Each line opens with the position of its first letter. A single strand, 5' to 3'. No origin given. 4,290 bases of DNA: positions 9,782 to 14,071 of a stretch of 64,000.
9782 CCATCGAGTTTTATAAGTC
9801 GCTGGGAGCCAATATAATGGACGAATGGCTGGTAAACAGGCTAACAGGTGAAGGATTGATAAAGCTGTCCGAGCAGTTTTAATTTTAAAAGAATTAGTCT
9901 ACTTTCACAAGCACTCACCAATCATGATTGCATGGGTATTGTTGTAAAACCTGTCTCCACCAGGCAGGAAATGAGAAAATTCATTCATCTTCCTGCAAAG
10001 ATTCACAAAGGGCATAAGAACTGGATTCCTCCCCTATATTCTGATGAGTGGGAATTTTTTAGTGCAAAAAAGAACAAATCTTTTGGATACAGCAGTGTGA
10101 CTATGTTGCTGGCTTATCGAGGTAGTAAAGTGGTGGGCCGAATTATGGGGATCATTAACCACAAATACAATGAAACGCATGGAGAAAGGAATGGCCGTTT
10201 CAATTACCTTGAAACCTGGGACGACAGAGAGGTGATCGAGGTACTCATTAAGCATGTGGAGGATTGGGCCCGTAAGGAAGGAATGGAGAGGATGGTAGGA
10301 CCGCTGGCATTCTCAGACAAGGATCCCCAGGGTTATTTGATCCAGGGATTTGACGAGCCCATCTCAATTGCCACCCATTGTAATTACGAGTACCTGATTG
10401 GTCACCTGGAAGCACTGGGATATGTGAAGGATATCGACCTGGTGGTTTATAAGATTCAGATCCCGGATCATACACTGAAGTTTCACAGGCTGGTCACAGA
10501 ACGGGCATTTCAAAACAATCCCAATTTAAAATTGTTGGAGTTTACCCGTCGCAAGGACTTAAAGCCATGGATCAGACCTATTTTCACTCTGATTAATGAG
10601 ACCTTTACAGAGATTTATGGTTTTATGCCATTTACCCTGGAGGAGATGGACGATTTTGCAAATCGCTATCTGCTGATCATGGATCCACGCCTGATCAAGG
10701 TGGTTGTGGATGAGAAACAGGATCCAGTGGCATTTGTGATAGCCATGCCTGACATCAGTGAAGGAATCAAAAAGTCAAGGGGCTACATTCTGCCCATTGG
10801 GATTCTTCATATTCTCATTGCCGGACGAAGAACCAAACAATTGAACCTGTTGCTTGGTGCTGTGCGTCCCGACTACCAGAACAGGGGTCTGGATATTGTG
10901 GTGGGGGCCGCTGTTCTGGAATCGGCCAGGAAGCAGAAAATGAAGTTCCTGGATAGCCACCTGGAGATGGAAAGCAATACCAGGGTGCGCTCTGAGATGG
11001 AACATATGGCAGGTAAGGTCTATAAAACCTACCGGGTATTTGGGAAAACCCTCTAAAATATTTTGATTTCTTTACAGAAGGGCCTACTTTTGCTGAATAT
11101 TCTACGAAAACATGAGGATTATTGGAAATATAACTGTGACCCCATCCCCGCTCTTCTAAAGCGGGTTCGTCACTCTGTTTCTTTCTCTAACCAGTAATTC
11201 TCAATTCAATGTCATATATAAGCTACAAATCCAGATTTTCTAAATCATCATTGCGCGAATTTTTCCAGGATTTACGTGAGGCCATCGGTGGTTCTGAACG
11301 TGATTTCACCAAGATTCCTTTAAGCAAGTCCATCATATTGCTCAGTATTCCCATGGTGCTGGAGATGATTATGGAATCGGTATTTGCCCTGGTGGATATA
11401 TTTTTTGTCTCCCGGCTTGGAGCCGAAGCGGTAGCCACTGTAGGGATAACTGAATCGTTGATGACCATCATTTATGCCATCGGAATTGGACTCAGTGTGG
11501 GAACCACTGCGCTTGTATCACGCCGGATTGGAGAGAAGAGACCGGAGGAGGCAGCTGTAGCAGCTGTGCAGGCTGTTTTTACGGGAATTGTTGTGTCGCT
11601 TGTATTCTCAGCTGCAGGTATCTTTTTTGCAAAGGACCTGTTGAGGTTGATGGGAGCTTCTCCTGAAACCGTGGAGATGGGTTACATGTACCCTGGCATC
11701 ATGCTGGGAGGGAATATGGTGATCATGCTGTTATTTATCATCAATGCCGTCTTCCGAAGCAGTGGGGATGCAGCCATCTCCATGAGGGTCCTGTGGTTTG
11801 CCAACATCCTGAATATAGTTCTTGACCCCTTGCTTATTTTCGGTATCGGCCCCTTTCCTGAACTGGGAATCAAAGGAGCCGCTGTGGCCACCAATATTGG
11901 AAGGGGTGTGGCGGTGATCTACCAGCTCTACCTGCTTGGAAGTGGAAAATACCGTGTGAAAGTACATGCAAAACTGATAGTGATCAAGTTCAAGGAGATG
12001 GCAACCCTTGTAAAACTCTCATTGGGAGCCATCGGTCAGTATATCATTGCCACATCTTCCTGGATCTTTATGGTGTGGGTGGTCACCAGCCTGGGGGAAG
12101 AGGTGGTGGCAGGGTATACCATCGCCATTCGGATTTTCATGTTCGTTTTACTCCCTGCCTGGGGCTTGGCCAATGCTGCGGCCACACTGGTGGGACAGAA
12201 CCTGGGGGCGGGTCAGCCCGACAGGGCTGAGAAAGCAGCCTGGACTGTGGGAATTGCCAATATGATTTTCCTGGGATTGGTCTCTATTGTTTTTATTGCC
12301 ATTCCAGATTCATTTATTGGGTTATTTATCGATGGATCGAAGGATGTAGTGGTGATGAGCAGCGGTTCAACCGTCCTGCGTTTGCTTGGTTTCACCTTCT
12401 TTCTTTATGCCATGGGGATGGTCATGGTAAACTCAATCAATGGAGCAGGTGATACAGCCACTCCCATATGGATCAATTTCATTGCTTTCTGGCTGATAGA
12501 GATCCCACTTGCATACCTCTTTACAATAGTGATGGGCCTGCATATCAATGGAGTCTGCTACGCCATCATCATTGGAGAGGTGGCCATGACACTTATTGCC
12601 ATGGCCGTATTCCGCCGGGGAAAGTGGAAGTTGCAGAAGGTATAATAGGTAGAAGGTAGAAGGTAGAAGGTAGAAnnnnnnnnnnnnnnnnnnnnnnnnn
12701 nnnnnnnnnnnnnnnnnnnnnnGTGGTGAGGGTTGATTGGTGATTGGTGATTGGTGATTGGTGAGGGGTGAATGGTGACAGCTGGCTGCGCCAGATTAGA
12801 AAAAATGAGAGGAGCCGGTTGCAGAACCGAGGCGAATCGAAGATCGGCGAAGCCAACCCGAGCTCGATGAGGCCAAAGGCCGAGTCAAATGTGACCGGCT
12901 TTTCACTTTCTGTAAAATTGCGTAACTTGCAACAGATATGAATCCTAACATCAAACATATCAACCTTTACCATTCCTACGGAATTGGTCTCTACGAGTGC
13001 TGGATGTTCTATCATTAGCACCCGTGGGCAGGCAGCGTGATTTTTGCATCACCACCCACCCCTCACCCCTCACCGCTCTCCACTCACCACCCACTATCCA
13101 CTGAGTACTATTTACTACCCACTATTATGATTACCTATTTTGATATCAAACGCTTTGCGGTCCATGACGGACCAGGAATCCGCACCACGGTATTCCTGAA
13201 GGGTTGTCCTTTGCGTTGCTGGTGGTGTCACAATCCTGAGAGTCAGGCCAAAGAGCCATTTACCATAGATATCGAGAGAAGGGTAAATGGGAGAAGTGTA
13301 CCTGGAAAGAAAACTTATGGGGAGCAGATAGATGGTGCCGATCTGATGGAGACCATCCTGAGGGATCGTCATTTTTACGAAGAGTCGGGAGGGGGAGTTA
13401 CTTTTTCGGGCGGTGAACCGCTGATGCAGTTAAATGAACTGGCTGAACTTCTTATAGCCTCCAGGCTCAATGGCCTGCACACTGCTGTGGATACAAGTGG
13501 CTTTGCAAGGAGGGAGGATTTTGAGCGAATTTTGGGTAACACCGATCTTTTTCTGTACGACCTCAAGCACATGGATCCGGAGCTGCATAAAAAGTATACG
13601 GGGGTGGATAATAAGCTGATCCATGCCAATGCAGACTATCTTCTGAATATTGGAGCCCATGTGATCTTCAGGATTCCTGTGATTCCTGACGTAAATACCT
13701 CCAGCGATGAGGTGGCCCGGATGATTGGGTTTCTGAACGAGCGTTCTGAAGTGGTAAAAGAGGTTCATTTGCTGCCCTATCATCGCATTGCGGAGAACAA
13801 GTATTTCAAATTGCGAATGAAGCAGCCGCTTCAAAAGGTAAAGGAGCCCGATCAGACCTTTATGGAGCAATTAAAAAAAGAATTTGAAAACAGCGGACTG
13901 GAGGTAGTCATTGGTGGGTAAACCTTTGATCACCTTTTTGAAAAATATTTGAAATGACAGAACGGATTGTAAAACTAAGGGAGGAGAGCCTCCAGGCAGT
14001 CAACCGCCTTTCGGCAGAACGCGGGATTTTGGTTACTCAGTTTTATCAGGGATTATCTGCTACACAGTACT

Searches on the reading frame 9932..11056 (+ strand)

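Call 49: search_protein_families(library=pfam, proteins=[window:9932-11056:+])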
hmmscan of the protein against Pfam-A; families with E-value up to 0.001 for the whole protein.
window:9932-11056:+ (374 aa): 1 family
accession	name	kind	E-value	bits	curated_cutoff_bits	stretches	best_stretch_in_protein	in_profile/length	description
PF00583.31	Acetyltransf_1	-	0.00032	21.4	20.7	0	51-121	28-96/116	Acetyltransferase (GNAT) family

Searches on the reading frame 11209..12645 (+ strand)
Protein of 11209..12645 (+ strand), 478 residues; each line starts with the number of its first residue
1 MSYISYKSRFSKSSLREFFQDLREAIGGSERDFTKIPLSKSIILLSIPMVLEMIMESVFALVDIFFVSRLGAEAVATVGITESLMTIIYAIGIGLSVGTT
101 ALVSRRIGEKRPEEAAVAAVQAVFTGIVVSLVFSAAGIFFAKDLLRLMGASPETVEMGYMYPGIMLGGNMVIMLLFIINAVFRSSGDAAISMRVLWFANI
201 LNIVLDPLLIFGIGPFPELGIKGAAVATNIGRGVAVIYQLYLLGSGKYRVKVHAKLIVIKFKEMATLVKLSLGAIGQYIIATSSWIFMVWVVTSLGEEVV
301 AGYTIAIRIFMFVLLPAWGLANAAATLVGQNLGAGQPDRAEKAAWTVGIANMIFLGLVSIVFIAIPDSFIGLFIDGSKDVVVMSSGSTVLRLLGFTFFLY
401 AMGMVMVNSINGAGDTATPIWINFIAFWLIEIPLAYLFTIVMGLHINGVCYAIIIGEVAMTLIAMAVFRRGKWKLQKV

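Call 42: find_encoding_contigs(protein=window:11209-12645:+, flank=1500, max_places=10)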
Protein window:11209-12645:+ (478 aa): no gene with exactly this product is on record in the collection.

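Call 49: search_protein_families(library=pfam, proteins=[window:11209-12645:+])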
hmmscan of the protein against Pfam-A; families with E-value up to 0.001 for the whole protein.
window:11209-12645:+ (478 aa): 1 family
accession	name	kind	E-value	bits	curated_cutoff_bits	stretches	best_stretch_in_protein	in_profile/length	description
PF01554.23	MatE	-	3.5e-62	209.3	24.9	2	48-208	1-161/161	MatE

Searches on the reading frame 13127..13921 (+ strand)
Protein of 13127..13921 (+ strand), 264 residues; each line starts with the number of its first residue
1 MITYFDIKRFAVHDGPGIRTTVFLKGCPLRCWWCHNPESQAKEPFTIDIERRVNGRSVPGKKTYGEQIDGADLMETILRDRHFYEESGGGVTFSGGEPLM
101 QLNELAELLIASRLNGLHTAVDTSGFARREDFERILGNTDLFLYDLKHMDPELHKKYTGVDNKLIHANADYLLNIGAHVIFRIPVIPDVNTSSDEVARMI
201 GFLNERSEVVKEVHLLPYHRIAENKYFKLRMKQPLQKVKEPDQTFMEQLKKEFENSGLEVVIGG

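Call 49: search_protein_families(library=pfam, proteins=[window:13127-13921:+])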
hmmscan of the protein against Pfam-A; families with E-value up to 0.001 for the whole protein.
window:13127-13921:+ (264 aa): 2 families
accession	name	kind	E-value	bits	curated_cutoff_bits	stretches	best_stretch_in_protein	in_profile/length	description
PF04055.27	Radical_SAM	-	1.4e-17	64.8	29.5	1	23-199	3-165/166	Radical SAM superfamily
PF13353.11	Fer4_12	-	6.8e-14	52.8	22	1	14-130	2-96/137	4Fe-4S single cluster domain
